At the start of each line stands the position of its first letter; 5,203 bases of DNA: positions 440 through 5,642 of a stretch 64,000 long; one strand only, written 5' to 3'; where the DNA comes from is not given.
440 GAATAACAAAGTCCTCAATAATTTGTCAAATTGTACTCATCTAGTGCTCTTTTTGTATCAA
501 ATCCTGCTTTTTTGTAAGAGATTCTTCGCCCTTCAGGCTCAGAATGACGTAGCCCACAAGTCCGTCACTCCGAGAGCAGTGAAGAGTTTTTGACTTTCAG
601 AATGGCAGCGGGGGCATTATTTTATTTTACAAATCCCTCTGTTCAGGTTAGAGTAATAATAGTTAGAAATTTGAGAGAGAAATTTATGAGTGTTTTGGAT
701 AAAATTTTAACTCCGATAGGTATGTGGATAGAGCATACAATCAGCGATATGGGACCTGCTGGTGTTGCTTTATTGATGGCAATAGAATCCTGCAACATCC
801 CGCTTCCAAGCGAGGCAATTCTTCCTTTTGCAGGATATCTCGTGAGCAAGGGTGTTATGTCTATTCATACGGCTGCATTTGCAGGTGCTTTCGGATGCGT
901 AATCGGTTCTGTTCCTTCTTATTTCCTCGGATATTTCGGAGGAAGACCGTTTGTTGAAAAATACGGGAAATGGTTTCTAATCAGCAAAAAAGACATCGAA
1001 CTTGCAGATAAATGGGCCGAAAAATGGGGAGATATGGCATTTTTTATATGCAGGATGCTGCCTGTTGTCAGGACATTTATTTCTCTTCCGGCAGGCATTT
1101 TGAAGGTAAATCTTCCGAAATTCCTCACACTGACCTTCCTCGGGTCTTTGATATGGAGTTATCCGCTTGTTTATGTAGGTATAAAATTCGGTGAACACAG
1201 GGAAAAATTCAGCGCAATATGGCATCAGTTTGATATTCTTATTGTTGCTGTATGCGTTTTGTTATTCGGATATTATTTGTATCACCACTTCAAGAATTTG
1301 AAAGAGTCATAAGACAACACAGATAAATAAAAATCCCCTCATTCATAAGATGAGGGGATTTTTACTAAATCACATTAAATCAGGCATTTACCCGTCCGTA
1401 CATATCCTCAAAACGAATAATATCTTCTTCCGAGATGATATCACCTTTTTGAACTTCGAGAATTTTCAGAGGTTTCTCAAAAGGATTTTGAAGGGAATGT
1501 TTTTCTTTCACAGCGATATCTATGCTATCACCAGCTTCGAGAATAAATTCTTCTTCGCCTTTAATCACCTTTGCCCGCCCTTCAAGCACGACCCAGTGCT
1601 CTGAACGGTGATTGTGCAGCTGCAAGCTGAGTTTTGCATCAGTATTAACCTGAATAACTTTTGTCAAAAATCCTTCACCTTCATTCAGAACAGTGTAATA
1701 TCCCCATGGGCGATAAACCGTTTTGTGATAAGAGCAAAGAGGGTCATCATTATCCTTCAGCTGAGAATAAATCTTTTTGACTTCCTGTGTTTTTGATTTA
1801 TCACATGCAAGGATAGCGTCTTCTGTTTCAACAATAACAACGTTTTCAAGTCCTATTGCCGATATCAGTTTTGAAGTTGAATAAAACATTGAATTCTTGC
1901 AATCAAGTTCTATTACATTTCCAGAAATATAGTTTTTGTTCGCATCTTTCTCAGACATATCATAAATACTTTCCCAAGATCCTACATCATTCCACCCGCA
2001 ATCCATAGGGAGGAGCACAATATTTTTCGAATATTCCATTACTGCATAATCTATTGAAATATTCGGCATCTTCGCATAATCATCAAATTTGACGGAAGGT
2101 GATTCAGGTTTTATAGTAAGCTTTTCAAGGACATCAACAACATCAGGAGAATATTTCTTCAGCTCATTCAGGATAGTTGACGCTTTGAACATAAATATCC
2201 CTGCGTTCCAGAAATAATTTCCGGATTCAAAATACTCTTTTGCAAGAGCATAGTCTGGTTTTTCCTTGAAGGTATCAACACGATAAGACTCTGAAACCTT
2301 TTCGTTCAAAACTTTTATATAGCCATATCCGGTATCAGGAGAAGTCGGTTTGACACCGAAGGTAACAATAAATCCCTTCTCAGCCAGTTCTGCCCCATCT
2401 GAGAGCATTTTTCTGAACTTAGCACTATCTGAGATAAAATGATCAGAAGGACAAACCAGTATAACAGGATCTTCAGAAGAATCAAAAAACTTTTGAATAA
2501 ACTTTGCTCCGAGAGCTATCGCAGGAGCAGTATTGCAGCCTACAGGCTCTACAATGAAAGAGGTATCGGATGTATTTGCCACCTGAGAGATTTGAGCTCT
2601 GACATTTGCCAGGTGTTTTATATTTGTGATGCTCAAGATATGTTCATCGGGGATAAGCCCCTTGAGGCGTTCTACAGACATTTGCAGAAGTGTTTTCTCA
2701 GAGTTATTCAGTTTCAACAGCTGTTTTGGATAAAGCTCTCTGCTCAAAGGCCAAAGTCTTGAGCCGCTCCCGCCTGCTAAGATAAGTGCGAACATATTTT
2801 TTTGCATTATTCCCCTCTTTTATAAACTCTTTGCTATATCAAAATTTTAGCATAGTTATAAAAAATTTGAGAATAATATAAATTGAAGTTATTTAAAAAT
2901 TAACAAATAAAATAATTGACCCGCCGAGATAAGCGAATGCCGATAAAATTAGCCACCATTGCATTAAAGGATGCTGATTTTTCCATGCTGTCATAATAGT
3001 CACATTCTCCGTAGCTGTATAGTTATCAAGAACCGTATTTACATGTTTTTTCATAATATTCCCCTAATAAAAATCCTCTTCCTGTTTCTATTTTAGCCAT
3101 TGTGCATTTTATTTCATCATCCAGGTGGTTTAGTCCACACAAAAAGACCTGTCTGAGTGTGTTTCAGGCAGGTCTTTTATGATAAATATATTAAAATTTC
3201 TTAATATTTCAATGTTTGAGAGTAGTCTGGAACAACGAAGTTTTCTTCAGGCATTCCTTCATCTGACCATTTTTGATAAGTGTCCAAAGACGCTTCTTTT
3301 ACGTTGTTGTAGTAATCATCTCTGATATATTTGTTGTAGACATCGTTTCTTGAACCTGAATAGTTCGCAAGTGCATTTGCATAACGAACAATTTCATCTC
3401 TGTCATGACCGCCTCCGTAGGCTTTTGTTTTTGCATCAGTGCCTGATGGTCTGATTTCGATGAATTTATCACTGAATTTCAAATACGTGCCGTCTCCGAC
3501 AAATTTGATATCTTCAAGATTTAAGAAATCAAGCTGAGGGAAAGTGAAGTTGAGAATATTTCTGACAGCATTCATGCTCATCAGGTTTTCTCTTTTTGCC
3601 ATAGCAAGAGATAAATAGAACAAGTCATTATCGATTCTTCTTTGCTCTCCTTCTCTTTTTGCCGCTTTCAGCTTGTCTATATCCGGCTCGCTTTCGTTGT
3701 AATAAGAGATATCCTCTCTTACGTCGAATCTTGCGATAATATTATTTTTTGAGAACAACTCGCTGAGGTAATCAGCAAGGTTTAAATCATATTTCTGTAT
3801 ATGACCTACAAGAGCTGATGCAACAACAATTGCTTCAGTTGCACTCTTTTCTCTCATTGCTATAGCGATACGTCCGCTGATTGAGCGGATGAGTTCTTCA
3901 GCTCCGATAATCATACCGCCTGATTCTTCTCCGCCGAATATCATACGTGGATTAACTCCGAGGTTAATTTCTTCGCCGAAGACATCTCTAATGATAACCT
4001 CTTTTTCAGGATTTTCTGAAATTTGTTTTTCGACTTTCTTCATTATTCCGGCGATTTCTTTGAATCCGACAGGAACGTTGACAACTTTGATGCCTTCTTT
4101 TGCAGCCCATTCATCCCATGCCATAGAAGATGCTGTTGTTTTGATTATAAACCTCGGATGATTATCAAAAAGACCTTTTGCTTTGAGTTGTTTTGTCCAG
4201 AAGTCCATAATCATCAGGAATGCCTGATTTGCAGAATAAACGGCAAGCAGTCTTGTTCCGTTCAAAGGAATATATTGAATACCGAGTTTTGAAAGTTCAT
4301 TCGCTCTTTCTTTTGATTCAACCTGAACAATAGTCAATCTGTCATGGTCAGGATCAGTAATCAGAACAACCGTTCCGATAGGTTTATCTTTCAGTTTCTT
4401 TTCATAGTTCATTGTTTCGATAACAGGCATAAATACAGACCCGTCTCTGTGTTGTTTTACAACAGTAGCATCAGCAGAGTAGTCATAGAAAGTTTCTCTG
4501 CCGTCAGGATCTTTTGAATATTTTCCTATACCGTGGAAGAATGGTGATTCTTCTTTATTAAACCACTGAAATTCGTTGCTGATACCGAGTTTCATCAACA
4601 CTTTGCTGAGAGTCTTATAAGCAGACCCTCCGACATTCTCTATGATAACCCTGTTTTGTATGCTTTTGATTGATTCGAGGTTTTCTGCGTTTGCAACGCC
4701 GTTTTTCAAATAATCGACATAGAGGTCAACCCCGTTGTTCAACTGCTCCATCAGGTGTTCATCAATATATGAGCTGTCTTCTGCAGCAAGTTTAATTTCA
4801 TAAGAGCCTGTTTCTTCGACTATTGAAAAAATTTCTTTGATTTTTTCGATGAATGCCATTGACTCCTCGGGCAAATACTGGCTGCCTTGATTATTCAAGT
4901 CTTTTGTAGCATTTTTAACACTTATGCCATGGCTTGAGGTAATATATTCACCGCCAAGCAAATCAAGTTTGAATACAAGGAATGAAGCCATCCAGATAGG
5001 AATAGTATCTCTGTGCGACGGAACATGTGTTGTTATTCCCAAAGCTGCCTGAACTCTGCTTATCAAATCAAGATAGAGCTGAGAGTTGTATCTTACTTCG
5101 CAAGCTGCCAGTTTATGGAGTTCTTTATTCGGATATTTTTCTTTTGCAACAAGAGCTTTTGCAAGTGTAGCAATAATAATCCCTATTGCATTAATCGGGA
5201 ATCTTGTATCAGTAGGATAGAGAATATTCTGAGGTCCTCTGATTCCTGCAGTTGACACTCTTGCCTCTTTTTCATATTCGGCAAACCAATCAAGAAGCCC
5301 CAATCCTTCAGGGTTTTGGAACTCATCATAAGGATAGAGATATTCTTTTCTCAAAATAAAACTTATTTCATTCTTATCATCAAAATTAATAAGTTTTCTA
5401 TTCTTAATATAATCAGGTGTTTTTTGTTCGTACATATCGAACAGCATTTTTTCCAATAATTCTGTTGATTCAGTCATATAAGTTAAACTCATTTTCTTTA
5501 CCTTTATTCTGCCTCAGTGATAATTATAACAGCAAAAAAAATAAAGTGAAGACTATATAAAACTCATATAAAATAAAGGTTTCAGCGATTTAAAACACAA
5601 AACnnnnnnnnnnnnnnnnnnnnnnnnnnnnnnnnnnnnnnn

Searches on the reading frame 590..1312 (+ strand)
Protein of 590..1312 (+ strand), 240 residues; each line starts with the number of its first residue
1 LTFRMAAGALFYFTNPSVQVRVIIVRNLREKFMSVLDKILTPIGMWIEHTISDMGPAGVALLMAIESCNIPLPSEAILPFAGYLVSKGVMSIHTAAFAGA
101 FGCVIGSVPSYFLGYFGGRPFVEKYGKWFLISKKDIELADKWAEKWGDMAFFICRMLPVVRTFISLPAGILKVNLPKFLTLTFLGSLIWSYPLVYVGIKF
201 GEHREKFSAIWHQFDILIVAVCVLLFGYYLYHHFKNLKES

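Call 43: search_protein_families(library=pfam, proteins=[window:590-1312:+], max_evalue=0.00001)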
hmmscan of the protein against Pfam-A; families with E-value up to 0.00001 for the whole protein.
window:590-1312:+ (240 aa): 1 family
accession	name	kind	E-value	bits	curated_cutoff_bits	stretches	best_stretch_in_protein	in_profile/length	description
PF09335.16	VTT_dom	-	1.6e-20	74.2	33.9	1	72-198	1-122/123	VTT domain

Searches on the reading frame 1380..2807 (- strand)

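Call 43: search_protein_families(library=pfam, proteins=[window:1380-2807:-], max_evalue=0.00001)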
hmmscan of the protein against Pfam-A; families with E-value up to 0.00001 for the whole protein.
window:1380-2807:- (475 aa): 5 families
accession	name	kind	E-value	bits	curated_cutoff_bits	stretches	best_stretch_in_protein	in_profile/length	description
PF00483.29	NTP_transferase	-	5.9e-55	186.9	21.2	1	7-290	2-244/245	Nucleotidyl transferase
PF01050.24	MannoseP_isomer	-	3.3e-37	127.6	23.6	1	357-468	5-116/116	Mannose-6-phosphate isomerase C-terminal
PF22640.1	ManC_GMP_beta-helix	-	2.6e-16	59.7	27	1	296-350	1-55/55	MannoseP isomerase/GMP-like beta-helix domain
PF07883.17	Cupin_2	-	1.2e-09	38.2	27.2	1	396-452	14-69/70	Cupin domain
PF12804.13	NTP_transf_3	-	6.3e-06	26.9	27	0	7-138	1-111/160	MobA-like NTP transferase domain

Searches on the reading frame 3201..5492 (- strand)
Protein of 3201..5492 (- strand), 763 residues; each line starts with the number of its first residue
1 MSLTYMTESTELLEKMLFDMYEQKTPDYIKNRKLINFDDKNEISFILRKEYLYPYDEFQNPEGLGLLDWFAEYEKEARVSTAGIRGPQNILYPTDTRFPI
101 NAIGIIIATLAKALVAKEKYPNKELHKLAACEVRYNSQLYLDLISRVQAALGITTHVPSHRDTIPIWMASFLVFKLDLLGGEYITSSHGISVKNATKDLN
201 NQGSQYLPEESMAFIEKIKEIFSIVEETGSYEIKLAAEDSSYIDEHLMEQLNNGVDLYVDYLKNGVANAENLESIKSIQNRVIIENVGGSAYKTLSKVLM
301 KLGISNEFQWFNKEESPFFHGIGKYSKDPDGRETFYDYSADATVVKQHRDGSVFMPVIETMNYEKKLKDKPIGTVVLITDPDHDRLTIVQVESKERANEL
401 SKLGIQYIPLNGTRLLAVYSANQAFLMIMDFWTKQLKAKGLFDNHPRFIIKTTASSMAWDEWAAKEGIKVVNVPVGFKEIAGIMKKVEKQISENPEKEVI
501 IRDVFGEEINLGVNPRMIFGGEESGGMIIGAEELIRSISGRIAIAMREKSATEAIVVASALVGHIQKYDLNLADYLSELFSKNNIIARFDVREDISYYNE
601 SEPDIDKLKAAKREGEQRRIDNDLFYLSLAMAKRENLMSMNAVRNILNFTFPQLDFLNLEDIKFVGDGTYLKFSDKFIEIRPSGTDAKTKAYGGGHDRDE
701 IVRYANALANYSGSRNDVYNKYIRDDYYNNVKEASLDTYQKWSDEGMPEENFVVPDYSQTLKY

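Call 43: search_protein_families(library=pfam, proteins=[window:3201-5492:-], max_evalue=0.00001)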
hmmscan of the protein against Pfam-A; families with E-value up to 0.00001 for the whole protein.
window:3201-5492:- (763 aa): 1 family
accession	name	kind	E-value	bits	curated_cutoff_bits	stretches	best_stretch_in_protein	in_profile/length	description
PF02880.22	PGM_PMM_III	-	7.7e-09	36.1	20.7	1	435-532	12-80/115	Phosphoglucomutase/phosphomannomutase, alpha/beta/alpha domain III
